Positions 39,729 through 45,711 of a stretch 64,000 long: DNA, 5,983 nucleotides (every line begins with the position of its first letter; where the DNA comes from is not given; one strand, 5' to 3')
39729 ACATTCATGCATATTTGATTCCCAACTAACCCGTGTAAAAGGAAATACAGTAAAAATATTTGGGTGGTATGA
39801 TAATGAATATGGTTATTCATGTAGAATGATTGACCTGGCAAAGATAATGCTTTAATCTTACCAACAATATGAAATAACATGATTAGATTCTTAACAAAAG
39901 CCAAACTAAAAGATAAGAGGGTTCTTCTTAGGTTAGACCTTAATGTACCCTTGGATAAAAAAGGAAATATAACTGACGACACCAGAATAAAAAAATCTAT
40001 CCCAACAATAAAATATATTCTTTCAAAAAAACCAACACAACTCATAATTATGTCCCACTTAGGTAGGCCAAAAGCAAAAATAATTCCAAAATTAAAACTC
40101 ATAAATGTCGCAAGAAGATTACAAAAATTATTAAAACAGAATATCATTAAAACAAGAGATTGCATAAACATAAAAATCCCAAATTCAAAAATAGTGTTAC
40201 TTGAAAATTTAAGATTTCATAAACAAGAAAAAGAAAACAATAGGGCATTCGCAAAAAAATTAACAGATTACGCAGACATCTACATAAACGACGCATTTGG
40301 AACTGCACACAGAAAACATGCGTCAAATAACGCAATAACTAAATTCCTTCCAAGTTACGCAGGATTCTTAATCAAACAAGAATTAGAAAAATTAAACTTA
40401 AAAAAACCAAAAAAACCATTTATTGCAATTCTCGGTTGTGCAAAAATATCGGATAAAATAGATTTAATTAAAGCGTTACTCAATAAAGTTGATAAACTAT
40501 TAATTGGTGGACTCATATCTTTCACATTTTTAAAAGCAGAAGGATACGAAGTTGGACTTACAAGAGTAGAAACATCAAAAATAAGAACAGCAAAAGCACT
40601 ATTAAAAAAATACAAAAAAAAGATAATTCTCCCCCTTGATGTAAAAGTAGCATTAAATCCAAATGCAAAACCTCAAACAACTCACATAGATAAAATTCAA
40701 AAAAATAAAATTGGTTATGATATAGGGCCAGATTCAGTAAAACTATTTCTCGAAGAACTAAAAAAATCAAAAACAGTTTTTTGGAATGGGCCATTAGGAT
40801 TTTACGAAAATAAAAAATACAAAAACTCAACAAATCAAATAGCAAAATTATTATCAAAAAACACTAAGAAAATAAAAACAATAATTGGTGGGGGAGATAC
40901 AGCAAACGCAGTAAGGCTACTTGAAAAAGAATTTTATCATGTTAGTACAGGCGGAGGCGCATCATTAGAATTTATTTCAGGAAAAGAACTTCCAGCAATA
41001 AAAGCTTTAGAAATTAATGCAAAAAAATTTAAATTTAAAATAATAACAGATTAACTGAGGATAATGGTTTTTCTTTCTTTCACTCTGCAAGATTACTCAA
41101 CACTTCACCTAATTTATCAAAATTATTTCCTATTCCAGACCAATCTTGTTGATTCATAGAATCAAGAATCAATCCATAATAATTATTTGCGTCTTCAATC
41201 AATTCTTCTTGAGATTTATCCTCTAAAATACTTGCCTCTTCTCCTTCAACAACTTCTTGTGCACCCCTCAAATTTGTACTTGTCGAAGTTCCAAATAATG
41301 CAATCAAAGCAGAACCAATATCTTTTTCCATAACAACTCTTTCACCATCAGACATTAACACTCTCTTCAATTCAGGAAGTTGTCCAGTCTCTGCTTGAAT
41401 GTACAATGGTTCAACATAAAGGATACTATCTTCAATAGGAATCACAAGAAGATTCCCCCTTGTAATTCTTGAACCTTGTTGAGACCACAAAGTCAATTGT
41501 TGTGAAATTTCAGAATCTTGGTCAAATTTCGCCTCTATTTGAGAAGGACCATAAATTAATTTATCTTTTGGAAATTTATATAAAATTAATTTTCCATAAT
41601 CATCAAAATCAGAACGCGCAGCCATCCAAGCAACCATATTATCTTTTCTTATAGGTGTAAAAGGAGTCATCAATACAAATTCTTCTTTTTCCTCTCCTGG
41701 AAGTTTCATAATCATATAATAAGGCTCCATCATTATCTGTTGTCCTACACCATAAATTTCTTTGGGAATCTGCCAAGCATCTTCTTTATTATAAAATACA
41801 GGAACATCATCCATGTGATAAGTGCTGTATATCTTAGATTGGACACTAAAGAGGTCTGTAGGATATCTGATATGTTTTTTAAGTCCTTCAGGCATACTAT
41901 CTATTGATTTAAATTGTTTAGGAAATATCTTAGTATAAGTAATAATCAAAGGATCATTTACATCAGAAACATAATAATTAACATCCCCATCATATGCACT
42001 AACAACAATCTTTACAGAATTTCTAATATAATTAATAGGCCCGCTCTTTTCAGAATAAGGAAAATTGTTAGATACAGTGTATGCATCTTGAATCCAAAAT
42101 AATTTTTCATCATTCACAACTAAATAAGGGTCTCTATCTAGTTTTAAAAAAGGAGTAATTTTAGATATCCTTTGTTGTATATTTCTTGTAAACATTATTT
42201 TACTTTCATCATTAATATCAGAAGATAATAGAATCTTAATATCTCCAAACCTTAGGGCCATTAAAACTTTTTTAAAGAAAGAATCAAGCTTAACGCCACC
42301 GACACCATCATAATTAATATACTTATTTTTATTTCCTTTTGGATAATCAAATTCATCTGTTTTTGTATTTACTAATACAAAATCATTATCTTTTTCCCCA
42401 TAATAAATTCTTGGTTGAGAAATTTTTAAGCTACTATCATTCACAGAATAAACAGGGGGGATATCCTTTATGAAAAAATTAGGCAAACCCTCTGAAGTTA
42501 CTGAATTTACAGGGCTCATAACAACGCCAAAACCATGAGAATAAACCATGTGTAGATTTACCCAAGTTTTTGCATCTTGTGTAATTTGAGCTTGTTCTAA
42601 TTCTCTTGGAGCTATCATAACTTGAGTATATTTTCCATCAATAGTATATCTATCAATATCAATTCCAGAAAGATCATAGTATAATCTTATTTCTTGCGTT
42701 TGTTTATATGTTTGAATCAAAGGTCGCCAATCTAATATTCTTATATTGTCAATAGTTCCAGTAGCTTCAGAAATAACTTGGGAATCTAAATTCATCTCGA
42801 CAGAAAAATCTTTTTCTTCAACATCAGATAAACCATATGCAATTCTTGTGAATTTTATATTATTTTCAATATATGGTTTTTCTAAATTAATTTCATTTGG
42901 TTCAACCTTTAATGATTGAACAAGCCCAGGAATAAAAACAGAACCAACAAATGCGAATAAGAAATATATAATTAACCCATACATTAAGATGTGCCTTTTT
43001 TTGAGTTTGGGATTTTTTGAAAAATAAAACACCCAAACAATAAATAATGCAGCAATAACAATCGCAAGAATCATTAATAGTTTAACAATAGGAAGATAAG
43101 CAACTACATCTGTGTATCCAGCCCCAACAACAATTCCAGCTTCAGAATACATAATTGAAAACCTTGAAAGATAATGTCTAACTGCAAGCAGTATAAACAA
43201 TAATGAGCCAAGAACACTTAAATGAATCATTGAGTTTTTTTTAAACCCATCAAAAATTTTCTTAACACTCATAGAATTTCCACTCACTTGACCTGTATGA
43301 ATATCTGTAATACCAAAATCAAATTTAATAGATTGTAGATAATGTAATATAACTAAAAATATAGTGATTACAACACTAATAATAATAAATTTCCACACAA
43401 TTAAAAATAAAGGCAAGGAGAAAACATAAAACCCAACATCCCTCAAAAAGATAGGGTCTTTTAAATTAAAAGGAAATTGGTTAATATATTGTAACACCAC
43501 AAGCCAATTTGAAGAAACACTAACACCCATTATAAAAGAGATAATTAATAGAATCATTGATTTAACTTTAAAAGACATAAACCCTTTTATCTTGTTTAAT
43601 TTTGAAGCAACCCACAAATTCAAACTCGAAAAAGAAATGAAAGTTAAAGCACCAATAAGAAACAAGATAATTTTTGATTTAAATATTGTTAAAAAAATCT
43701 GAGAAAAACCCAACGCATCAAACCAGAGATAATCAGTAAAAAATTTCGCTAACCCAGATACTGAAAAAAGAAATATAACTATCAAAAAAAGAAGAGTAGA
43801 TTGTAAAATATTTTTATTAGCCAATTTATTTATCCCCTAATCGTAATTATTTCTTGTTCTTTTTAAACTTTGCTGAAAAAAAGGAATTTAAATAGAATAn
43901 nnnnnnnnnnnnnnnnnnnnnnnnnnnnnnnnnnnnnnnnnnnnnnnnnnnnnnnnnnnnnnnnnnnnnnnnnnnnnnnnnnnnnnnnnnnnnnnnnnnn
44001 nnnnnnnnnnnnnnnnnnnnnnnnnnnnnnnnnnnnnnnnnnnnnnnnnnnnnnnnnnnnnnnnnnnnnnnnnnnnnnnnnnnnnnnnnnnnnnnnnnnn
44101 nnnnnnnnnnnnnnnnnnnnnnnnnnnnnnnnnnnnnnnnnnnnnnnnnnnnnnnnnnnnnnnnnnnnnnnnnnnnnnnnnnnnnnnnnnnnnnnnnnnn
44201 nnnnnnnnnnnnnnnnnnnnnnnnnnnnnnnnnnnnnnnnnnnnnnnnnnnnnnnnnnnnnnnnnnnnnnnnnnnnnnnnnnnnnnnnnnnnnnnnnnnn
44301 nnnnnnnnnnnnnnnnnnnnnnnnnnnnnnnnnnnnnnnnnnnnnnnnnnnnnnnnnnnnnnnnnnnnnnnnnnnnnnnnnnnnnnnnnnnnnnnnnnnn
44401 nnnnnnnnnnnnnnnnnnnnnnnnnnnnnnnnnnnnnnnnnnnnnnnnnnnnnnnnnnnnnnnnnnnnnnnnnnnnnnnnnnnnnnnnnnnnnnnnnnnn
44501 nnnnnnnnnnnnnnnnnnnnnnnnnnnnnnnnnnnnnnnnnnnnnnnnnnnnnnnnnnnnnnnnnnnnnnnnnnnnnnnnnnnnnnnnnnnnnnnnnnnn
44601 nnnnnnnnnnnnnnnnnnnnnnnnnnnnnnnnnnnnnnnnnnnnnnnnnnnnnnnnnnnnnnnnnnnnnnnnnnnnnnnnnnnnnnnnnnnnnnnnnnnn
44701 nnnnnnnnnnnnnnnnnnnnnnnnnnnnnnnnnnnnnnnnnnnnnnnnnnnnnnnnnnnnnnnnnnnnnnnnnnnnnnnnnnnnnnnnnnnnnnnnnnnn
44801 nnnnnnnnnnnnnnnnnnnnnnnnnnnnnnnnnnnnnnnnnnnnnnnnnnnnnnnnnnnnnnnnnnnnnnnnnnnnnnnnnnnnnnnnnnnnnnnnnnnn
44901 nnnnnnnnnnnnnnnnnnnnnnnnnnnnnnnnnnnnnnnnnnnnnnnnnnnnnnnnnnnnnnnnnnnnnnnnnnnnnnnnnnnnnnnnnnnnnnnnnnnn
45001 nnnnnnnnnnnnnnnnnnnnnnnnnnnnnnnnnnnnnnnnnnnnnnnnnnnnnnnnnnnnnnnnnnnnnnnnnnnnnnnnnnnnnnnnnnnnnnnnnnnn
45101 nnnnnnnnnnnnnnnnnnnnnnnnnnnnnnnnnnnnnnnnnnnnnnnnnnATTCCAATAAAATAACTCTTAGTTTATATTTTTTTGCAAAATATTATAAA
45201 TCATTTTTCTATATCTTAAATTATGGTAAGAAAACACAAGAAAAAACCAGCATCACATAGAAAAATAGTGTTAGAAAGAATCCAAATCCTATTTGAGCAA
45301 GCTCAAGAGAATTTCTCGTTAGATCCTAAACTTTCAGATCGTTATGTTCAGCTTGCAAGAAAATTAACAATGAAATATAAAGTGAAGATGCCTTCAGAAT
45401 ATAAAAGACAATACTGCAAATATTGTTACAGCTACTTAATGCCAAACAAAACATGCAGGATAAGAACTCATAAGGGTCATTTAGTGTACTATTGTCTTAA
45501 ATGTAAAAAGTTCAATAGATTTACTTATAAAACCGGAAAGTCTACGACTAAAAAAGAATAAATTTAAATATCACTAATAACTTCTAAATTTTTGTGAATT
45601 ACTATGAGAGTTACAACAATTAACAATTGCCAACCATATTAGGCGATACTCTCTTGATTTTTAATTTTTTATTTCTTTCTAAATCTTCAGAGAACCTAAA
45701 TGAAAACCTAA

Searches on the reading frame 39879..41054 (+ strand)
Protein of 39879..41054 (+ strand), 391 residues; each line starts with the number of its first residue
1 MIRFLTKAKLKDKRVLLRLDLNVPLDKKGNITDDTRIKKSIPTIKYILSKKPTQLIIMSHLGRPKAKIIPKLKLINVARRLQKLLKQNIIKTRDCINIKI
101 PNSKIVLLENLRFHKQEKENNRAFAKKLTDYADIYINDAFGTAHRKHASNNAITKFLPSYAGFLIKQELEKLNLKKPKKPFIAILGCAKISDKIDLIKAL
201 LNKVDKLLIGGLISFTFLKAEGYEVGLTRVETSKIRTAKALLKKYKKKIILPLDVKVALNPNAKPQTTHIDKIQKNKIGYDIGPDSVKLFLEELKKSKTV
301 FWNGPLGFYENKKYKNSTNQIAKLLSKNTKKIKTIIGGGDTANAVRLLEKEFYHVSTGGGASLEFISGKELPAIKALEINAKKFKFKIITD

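Call 27: search_protein_families(library=pfam, proteins=[window:39879-41054:+], max_evalue=0.001)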
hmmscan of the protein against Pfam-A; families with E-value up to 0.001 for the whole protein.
window:39879-41054:+ (391 aa): 1 family
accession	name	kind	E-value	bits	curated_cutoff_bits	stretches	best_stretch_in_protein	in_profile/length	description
PF00162.24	PGK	-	4.1e-131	437.9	27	1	6-369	2-379/379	Phosphoglycerate kinase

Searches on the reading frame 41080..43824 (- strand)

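Call 27: search_protein_families(library=pfam, proteins=[window:41080-43824:-], max_evalue=0.001)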
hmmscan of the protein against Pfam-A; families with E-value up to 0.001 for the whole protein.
window:41080-43824:- (914 aa): 1 family
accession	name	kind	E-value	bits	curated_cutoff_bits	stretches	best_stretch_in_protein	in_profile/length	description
PF03699.18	UPF0182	-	4.2e-286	951.5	27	1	11-780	4-770/770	Uncharacterised protein family (UPF0182)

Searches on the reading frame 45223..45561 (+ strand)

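Call 3: search_protein_families(library=pfam, proteins=[window:45223-45561:+], max_evalue=0.01)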
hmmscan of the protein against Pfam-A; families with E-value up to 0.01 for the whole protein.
window:45223-45561:+ (112 aa): 1 family
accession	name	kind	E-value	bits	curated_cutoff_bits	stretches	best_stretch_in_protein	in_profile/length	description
PF04032.22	Rpr2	-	2.4e-17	63.4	29.3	1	19-95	1-90/90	RNAse P Rpr2/Rpp21/SNM1 subunit domain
